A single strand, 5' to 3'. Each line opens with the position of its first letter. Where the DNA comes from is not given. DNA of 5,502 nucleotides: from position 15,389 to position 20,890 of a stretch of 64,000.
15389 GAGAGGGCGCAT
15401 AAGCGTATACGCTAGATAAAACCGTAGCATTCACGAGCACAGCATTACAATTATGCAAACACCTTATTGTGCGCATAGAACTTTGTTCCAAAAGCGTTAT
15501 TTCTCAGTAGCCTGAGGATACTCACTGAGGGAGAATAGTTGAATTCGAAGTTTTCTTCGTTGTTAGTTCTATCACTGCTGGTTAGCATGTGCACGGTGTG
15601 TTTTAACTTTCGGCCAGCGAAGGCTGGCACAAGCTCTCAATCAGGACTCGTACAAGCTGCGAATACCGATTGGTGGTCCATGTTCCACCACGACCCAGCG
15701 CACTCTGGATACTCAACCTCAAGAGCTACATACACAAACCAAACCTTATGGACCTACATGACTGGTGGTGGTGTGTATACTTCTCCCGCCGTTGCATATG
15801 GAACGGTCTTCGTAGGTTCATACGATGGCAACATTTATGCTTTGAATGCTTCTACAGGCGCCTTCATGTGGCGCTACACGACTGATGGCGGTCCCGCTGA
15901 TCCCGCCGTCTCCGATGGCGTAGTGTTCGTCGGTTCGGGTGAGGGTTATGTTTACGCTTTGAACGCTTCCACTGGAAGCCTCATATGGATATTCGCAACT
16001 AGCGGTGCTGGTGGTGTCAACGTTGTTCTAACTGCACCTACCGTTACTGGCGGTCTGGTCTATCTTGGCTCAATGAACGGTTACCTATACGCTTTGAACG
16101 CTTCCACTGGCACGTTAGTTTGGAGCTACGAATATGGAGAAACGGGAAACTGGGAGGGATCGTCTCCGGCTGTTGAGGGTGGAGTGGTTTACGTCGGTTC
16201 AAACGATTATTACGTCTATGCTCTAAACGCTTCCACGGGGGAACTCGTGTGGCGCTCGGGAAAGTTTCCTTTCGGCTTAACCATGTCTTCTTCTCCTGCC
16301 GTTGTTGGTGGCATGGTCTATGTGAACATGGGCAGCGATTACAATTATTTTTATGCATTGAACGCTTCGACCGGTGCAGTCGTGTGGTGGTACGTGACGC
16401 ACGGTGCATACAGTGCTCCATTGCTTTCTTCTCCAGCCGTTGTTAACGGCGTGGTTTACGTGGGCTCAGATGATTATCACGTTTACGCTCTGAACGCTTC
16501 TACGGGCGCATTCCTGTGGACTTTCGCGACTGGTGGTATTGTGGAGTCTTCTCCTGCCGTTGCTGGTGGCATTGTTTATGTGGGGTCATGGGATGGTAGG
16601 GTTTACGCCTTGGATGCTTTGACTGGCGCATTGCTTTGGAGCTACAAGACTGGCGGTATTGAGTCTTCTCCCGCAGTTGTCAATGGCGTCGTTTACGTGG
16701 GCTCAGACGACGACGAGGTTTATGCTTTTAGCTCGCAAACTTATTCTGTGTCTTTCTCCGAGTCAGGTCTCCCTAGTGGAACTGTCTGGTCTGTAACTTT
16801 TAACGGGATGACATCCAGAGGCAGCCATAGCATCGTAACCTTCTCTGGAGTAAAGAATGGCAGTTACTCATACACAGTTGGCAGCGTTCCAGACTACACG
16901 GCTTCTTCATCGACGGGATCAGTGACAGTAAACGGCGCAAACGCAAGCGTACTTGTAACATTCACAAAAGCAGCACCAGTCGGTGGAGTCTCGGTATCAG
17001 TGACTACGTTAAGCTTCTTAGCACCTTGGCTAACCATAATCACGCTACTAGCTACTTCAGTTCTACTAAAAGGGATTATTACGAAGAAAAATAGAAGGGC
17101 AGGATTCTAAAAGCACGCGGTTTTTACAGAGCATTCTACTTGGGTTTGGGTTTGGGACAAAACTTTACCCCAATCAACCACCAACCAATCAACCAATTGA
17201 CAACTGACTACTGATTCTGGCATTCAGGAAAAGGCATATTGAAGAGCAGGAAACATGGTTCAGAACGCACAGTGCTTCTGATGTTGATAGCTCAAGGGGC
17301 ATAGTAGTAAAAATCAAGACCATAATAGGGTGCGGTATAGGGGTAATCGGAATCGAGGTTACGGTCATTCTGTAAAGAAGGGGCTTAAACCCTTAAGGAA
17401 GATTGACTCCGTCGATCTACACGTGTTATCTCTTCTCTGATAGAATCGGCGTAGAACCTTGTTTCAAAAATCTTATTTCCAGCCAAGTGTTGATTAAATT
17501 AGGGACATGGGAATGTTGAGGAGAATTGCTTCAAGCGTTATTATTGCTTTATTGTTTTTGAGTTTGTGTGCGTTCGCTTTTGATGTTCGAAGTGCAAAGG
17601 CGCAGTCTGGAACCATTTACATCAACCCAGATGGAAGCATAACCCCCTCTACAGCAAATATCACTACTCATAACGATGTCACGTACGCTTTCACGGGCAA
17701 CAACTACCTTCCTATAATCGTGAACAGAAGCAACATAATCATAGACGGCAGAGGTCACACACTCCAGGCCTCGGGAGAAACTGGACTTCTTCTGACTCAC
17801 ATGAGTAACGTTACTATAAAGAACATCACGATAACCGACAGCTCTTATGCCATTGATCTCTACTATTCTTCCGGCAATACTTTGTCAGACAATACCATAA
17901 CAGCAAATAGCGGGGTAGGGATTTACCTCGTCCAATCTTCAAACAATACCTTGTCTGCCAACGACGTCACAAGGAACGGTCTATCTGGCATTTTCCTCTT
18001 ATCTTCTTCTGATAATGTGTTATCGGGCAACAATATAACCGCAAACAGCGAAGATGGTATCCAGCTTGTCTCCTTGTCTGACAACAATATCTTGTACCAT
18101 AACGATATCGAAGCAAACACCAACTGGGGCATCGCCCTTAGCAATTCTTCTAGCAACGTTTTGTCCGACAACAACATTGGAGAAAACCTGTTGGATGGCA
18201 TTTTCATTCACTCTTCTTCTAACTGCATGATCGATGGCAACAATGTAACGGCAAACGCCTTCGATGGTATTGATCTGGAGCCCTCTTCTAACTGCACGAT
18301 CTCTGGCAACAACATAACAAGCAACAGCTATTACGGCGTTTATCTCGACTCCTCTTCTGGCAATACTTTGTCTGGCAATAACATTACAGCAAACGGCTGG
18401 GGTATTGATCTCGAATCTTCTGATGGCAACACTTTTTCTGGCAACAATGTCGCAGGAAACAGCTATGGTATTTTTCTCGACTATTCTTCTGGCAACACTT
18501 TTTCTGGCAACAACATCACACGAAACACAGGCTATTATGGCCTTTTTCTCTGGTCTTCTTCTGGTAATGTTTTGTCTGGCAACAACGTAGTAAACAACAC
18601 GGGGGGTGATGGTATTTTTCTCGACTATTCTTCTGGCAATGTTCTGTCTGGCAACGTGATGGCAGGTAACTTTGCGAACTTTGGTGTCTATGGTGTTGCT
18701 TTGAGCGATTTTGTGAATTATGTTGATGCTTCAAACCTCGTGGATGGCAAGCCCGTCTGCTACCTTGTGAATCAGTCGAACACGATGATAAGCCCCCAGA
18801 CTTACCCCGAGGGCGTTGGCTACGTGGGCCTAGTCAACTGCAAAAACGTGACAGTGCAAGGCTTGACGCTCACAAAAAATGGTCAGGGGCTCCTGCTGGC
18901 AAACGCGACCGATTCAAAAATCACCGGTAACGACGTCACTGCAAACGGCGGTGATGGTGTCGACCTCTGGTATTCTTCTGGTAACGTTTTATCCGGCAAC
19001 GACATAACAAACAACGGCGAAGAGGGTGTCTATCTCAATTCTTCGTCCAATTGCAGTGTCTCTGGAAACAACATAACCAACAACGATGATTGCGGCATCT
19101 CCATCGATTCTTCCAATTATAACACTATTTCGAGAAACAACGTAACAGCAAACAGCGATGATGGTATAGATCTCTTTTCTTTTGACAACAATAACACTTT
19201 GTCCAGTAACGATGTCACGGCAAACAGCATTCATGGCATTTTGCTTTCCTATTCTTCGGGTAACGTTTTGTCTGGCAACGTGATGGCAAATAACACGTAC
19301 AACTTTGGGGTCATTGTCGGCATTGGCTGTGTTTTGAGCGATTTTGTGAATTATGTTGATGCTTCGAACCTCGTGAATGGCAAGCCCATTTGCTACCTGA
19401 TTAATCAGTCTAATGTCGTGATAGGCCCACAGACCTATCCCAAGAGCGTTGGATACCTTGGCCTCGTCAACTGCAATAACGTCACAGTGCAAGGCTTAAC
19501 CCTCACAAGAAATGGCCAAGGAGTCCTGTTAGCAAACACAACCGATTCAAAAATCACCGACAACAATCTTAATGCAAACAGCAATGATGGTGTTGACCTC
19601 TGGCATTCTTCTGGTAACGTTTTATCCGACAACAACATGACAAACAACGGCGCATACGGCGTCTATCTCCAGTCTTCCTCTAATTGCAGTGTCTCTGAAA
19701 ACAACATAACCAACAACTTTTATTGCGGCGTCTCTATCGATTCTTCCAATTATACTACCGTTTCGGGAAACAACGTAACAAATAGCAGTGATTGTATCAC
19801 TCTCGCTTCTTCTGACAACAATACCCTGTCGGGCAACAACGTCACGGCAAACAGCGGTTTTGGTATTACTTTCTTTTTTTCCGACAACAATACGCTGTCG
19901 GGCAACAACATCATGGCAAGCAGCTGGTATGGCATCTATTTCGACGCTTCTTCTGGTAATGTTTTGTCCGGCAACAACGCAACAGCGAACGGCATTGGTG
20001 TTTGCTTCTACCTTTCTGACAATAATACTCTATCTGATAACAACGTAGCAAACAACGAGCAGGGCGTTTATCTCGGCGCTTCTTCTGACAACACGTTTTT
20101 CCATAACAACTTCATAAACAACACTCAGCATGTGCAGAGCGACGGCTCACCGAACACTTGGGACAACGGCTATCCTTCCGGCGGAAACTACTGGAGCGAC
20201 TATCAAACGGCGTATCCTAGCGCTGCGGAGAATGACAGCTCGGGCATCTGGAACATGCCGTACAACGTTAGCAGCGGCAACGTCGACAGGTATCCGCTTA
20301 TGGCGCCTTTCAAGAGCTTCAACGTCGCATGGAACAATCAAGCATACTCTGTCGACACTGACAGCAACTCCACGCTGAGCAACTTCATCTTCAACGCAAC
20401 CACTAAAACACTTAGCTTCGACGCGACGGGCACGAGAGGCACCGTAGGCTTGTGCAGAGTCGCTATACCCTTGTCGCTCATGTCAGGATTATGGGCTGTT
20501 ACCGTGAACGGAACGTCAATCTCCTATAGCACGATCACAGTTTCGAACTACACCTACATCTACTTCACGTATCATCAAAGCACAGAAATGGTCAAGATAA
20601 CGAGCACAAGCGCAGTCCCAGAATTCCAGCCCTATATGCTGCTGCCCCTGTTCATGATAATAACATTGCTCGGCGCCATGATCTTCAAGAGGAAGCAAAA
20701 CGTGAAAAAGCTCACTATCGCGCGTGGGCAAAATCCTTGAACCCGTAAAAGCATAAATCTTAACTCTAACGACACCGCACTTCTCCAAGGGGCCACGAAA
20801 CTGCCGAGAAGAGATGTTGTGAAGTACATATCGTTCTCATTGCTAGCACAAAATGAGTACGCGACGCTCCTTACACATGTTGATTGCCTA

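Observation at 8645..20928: Orientation-biased quasi-palindromic 16-mer family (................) with G-tract/C-tract arms, concentrated upstream of surface-protein genes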

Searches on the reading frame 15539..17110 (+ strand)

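Call 8: search_protein_families(library=pfam, proteins=[window:15539-17110:+], max_evalue=0.01)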
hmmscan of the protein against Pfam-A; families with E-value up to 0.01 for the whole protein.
window:15539-17110:+ (523 aa): 6 families
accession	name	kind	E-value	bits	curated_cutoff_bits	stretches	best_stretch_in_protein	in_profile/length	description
PF13360.13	PQQ_2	-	2.8e-57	194.5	27.6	3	225-369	4-144/233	Outer membrane protein assembly factor BamB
PF13570.13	Beta-prop_ACSF4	-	5.6e-55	187.5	133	3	297-407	7-128/329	Beta-alanine-activating enzyme, beta-propeller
PF01011.28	PQQ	-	2.3e-27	96.4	26.7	2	336-391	50-108/595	Glucose/ethanol/alcohol dehydrogenase, beta-propeller domain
PF25293.1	Beta-prop_EMC1_N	-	2.4e-08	34.4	34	1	90-238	34-191/219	EMC1 N-terminal beta-propeller domain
PF14435.11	SUKH-4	-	2.9e-06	28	25.5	0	336-367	72-103/179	SUKH-4 immunity protein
PF25171.1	Beta-prop_WDR36-Utp21_1st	-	0.0092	15.9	80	0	129-198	123-189/266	WDR36/Utp21 first beta-propeller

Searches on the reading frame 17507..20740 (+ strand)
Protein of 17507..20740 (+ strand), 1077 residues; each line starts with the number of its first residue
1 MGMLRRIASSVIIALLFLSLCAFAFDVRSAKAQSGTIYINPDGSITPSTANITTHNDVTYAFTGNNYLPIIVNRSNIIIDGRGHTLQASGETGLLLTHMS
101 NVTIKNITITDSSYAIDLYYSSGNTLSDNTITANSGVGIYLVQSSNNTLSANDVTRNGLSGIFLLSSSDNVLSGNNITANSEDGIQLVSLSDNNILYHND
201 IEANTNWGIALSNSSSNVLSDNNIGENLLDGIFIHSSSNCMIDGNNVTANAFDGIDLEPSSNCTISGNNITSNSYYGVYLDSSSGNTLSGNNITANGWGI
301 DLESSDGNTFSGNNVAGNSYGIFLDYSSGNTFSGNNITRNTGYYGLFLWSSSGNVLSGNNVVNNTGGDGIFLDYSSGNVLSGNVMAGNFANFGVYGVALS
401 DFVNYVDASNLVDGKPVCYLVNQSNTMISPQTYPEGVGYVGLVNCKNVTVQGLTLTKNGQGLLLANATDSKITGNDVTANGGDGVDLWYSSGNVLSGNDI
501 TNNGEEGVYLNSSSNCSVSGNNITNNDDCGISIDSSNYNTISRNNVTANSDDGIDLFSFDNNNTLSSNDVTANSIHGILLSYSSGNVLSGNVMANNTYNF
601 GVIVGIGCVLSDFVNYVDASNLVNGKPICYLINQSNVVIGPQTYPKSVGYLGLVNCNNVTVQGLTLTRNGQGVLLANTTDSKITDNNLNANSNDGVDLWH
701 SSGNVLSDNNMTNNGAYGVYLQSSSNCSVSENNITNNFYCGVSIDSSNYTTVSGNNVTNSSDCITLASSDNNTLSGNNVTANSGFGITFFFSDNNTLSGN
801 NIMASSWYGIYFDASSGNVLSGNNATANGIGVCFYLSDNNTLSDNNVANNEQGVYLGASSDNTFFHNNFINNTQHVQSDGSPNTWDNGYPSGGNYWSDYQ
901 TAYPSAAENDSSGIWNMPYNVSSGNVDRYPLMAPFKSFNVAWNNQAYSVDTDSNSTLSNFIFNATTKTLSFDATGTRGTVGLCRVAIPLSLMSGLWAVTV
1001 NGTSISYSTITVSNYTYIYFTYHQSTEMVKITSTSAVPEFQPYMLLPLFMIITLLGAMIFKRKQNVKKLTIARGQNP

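Call 8: search_protein_families(library=pfam, proteins=[window:17507-20740:+], max_evalue=0.01)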
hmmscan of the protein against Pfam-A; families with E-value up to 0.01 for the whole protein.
window:17507-20740:+ (1077 aa): 2 families
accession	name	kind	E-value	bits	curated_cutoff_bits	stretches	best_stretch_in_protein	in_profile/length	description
PF05048.19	NosD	-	2.2e-110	367.6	23.6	8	764-900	63-211/212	Periplasmic copper-binding protein (NosD)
PF13229.12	Beta_helix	-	1.7e-101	336.9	25.9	6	442-592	5-157/158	Right handed beta helix region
